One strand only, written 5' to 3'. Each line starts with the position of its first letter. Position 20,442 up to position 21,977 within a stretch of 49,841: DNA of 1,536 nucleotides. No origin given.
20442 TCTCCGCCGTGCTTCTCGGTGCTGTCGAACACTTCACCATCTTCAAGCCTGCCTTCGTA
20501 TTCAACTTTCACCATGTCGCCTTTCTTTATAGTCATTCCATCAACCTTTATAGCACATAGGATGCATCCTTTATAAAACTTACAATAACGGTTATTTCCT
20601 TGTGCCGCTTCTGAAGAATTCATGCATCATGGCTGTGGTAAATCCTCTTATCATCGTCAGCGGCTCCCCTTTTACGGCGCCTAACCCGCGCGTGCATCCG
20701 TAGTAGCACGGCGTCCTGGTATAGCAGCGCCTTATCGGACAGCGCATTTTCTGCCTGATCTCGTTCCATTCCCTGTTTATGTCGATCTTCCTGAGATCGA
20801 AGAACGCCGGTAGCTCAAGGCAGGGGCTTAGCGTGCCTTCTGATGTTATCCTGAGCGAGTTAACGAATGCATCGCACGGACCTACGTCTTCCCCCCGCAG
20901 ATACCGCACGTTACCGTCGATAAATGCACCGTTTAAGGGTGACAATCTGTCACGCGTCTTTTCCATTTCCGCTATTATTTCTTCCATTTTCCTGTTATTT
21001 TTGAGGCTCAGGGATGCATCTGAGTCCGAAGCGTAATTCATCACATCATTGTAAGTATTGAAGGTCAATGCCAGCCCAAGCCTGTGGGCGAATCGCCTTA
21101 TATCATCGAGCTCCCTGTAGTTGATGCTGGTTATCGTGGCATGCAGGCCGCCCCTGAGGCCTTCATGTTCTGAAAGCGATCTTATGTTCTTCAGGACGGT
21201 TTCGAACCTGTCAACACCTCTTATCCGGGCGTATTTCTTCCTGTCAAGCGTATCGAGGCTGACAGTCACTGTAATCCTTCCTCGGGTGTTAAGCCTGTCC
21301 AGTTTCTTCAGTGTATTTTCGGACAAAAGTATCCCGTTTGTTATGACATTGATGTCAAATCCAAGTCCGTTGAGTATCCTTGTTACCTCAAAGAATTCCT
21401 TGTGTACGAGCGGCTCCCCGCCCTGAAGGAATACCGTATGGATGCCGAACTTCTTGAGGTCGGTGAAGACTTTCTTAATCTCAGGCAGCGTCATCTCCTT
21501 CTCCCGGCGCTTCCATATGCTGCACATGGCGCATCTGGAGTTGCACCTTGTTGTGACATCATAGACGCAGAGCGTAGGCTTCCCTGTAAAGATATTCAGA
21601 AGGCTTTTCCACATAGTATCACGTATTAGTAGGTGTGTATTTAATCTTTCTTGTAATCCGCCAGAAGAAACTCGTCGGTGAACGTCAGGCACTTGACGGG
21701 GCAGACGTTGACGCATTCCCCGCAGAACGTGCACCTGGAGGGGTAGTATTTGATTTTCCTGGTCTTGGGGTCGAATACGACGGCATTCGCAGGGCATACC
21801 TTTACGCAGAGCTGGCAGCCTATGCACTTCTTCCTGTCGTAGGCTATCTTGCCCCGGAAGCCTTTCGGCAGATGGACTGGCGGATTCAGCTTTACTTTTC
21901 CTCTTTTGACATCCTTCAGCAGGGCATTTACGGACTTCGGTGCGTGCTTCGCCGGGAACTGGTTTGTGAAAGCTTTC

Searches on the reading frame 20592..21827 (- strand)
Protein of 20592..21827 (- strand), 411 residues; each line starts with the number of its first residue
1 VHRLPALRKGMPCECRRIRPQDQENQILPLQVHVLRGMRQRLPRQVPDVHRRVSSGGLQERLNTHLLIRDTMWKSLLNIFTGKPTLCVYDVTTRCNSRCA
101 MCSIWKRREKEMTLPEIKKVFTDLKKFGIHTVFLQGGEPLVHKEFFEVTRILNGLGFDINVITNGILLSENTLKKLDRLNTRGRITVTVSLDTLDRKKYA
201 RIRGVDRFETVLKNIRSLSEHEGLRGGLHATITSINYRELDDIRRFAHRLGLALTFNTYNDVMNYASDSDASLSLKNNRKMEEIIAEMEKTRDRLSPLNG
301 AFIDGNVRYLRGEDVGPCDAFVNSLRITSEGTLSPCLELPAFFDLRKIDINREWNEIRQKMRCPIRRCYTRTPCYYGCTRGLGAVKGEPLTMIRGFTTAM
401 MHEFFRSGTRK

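Call 81: search_protein_families(library=pfam, proteins=[window:20592-21827:-], max_evalue=0.0001)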
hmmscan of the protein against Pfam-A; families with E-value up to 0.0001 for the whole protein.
window:20592-21827:- (411 aa): 1 family
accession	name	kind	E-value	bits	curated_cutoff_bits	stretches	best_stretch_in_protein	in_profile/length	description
PF04055.27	Radical_SAM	-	3.7e-24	86.2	29.5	1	91-246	3-165/166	Radical SAM superfamily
